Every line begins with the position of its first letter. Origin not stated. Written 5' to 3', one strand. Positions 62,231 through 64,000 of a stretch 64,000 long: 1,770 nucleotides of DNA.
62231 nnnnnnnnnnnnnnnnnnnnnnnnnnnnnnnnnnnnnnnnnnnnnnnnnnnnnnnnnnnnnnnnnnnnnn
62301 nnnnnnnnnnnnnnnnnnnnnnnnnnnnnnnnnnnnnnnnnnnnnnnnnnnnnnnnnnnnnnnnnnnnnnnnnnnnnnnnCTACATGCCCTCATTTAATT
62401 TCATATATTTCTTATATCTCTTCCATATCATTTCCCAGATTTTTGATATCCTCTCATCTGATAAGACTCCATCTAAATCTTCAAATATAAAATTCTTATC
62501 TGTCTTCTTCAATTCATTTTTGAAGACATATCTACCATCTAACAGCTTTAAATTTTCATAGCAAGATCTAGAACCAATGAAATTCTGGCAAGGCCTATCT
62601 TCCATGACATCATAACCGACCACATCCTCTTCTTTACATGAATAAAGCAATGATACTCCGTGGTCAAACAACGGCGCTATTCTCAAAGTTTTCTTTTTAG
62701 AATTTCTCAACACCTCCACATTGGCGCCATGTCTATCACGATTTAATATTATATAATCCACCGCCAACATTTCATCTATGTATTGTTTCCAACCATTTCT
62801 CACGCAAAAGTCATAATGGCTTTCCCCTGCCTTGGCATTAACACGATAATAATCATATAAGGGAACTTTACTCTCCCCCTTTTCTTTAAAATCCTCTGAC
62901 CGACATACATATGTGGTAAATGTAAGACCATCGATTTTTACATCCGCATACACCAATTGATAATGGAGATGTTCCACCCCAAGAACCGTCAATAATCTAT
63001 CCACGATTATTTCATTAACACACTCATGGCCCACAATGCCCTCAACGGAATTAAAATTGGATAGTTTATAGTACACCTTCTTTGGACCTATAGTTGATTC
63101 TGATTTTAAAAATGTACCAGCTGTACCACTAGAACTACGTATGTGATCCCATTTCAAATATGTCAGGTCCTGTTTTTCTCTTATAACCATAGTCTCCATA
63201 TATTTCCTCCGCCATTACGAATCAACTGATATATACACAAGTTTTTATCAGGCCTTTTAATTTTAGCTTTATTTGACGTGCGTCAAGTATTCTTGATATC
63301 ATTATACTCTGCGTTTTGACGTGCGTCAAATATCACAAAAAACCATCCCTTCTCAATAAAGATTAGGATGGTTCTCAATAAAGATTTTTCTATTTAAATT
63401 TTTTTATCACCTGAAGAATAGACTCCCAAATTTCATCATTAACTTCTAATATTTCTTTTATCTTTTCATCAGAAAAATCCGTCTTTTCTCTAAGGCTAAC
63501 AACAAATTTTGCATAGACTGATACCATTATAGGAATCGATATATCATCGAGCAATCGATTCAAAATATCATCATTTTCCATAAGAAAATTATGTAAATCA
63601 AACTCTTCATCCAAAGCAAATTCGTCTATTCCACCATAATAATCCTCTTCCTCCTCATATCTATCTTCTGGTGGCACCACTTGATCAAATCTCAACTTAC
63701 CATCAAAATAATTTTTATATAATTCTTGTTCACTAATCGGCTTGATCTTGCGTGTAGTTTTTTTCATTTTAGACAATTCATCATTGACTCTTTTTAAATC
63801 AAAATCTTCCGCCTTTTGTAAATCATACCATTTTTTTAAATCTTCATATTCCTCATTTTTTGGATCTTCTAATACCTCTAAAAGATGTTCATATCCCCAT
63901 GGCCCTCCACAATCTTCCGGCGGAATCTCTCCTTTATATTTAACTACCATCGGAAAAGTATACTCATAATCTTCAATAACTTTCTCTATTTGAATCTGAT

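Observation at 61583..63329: Candidate split HipA-type kinase module with reversed gene order and a fused HipS-like/HTH partner, under a doubly operated consensus promoter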

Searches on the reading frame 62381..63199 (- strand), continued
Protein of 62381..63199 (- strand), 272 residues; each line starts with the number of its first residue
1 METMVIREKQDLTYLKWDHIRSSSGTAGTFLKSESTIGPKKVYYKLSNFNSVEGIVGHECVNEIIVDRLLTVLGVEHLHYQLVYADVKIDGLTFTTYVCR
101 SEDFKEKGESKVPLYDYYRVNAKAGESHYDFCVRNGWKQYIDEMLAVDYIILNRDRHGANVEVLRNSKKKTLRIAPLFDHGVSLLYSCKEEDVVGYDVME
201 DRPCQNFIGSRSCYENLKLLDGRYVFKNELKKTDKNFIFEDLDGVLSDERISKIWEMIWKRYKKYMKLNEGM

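Call 88: get_annotated_region(hit=H54, flank=2500)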
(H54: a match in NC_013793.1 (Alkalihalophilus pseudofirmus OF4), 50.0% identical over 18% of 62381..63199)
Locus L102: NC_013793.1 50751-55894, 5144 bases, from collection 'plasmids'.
description: Alkalihalophilus pseudofirmus OF4 plasmid pBpOF4-02, complete sequence
organism: Alkalihalophilus pseudofirmus OF4 (NCBI taxid 398511)
taxonomy: Bacteria; Bacillota; Bacilli; Bacillales; Bacillaceae; Alkalihalophilus; Alkalihalophilus pseudofirmus; Alkalihalophilus pseudofirmus OF4
host: -; source: -; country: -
typing (MOB-suite, as given by PLSDB): conjugative; replicon rep_cluster_569; relaxase MOBC; mating-pair formation MPF_F
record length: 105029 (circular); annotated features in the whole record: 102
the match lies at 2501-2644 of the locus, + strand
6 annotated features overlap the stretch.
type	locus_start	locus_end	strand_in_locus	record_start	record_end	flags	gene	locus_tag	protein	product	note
CDS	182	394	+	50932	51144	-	-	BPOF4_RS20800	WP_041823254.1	hypothetical protein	-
CDS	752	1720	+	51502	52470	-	-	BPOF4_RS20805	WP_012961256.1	hypothetical protein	-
CDS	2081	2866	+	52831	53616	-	-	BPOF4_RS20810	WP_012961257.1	hypothetical protein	-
CDS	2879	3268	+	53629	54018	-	-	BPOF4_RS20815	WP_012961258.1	hypothetical protein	-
CDS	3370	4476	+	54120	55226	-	xerS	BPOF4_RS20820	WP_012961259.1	tyrosine recombinase XerS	GO:0015074 - DNA integration [Evidence IEA]; GO:0006310 - DNA recombination [Evidence IEA]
CDS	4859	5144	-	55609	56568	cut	-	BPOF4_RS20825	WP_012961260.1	helix-turn-helix domain-containing protein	-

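Call 89: get_annotated_region(hit=H55, flank=2500)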
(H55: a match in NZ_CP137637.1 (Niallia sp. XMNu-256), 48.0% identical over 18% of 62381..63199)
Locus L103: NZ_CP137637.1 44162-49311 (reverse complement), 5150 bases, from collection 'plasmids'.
description: Niallia sp. XMNu-256 plasmid unnamed1, complete sequence
organism: Niallia sp. XMNu-256 (NCBI taxid 3082444)
taxonomy: Bacteria; Bacillota; Bacilli; Bacillales; Bacillaceae; Niallia; Niallia sp. XMNu-256
host: -; source: -; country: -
typing (MOB-suite, as given by PLSDB): non-mobilizable
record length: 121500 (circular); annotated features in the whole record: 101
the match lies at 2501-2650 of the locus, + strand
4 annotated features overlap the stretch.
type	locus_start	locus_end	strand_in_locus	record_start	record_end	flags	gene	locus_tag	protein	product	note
CDS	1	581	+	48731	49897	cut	-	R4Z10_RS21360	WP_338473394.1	hypothetical protein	-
CDS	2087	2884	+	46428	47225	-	-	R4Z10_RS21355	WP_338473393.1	hypothetical protein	-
CDS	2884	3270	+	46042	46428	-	-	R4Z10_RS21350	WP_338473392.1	hypothetical protein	-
CDS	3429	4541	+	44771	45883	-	xerS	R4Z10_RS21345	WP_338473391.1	tyrosine recombinase XerS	GO:0015074 - DNA integration [Evidence IEA]; GO:0006310 - DNA recombination [Evidence IEA]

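Call 90: get_annotated_region(hit=H56, flank=2500)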
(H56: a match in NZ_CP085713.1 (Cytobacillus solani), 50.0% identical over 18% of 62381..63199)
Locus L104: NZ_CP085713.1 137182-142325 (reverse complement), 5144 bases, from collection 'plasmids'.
description: Cytobacillus solani strain F27 plasmid unnamed, complete sequence
organism: Cytobacillus solani (NCBI taxid 1637975)
taxonomy: Bacteria; Bacillota; Bacilli; Bacillales; Bacillaceae; Cytobacillus; Cytobacillus solani
host: -; source: single cell,soil; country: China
typing (MOB-suite, as given by PLSDB): non-mobilizable
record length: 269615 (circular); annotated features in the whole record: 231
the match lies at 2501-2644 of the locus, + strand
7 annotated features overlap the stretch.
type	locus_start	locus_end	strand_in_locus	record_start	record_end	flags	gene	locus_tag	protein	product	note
CDS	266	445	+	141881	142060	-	-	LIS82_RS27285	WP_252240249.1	hypothetical protein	-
CDS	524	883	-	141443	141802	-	-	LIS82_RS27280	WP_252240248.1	hypothetical protein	-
CDS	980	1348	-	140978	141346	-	-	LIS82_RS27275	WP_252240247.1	DUF6713 family protein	-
CDS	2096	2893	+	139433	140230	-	-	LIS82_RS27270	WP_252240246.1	hypothetical protein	-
CDS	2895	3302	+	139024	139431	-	-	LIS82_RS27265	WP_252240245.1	hypothetical protein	-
CDS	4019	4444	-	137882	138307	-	-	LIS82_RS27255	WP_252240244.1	chromate transporter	GO:0015703 - chromate transport [Evidence IEA]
CDS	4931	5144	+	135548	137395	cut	-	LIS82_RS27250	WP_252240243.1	AAA family ATPase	-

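Call 91: get_annotated_region(hit=H57, flank=2500)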
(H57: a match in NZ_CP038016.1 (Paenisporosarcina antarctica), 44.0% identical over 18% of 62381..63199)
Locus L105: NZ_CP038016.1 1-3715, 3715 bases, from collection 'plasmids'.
description: Paenisporosarcina antarctica strain CGMCC 1.6503 plasmid unnamed, complete sequence
organism: Paenisporosarcina antarctica (NCBI taxid 417367)
taxonomy: Bacteria; Bacillota; Bacilli; Bacillales; Planococcaceae; Paenisporosarcina; Paenisporosarcina antarctica
host: -; source: Antarctica: Sea off King George Island; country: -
typing (MOB-suite, as given by PLSDB): non-mobilizable
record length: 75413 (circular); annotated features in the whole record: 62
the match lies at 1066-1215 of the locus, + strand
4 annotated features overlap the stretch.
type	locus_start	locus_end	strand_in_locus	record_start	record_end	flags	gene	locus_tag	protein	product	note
CDS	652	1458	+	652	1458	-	-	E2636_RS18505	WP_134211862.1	hypothetical protein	-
CDS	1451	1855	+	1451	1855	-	-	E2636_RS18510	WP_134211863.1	hypothetical protein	-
CDS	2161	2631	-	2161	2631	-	-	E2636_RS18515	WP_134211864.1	helix-turn-helix domain-containing protein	-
CDS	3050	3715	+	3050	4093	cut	-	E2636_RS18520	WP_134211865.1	Fic family protein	-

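Call 97: search_protein_families(library=pfam, proteins=[L094:3749-4120:+, L102:2879-3268:+], max_evalue=1)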
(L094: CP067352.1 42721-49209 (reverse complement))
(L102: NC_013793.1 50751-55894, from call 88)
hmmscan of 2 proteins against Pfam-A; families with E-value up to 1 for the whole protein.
L094:3749-4120:+ (124 aa): 0 families

L102:2879-3268:+ (129 aa): 1 family
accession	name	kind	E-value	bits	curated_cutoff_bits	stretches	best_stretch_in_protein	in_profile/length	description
PF13405.12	EF-hand_6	-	0.18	12.1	25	1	41-60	8-27/30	EF-hand domain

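Call 98: search_protein_families(library=padloc, proteins=[L094:3749-4120:+, L102:2879-3268:+, L102:2081-2866:+, L094:2977-3771:+], max_evalue=0.1)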
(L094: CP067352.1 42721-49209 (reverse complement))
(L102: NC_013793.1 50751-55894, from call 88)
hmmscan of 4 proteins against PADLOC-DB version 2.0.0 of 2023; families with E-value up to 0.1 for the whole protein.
L094:3749-4120:+ (124 aa): 1 family
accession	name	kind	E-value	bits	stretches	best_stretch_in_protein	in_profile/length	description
PDLC04347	PDC-M03B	-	0.0019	15.8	1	12-104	21-110/245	-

L102:2879-3268:+ (129 aa): 1 family
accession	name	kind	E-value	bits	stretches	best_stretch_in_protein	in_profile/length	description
PDLC04347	PDC-M03B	-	0.0027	15.3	1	27-103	29-114/245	-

L102:2081-2866:+ (261 aa): 9 families
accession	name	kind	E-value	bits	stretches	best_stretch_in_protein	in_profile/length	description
PDLC04342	PDC-M03A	-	8.8e-13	46.5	1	11-194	25-206/299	-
PDLC04340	PDC-M03A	-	3.8e-12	44.3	1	96-193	95-182/280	-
PDLC04344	PDC-M03A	-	8.9e-10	36.5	1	37-195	45-205/305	-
PDLC04339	PDC-M03A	-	1.3e-07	29.3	1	120-203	121-199/293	-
PDLC04337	PDC-M03A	-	2.6e-06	25.2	1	126-188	76-139/250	-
PDLC04345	PDC-M03A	-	3.1e-06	24.7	1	135-187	144-198/302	-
PDLC04341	PDC-M03A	-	0.00088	16.8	1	139-226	149-234/294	-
PDLC04338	PDC-M03A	-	0.0068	13.4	1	141-194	261-313/428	-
PDLC04766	PDC-M66A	-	0.021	12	1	137-180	133-171/270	-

L094:2977-3771:+ (265 aa): 8 families
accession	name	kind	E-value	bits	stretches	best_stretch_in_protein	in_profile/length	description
PDLC04340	PDC-M03A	-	1e-16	59.2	1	26-241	31-243/280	-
PDLC04339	PDC-M03A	-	1.2e-16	58.9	1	43-263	44-289/293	-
PDLC04344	PDC-M03A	-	6.1e-10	37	1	123-206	145-228/305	-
PDLC04342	PDC-M03A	-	1.7e-07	29.1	1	129-185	152-208/299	-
PDLC04337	PDC-M03A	-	6.8e-05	20.5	1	131-185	93-148/250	-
PDLC04345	PDC-M03A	-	0.00035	17.9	1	129-186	149-208/302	-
PDLC04338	PDC-M03A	-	0.00082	16.4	1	125-216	256-347/428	-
PDLC04341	PDC-M03A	-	0.0023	15.4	1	128-183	149-206/294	-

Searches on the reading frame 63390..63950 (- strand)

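Call 3: search_protein_families(library=pfam, proteins=[window:63390-63950:-], max_evalue=1)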
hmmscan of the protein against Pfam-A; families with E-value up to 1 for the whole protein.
window:63390-63950:- (186 aa): 3 families
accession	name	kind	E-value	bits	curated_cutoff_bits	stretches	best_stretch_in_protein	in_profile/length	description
PF07929.16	PRiA4_ORF3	-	2.9e-13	50.3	26.6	1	2-56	120-170/173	Plasmid pRiA4b ORF-3-like protein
PF16361.10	Peptidase_S8_N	-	0.14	13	30.5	1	37-78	62-102/142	N-terminal of Subtilase family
PF17764.6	PriA_3primeBD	-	0.18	12.1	22.7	1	149-173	40-64/96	3'DNA-binding domain (3'BD)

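Call 4: search_protein_families(library=ncbifam, proteins=[window:63390-63950:-], max_evalue=1)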
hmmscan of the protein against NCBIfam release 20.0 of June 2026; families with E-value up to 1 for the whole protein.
window:63390-63950:- (186 aa): 0 families

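Call 5: search_protein_families(library=padloc, proteins=[window:63390-63950:-], max_evalue=1)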
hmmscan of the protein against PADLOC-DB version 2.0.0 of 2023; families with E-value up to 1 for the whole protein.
window:63390-63950:- (186 aa): 0 families
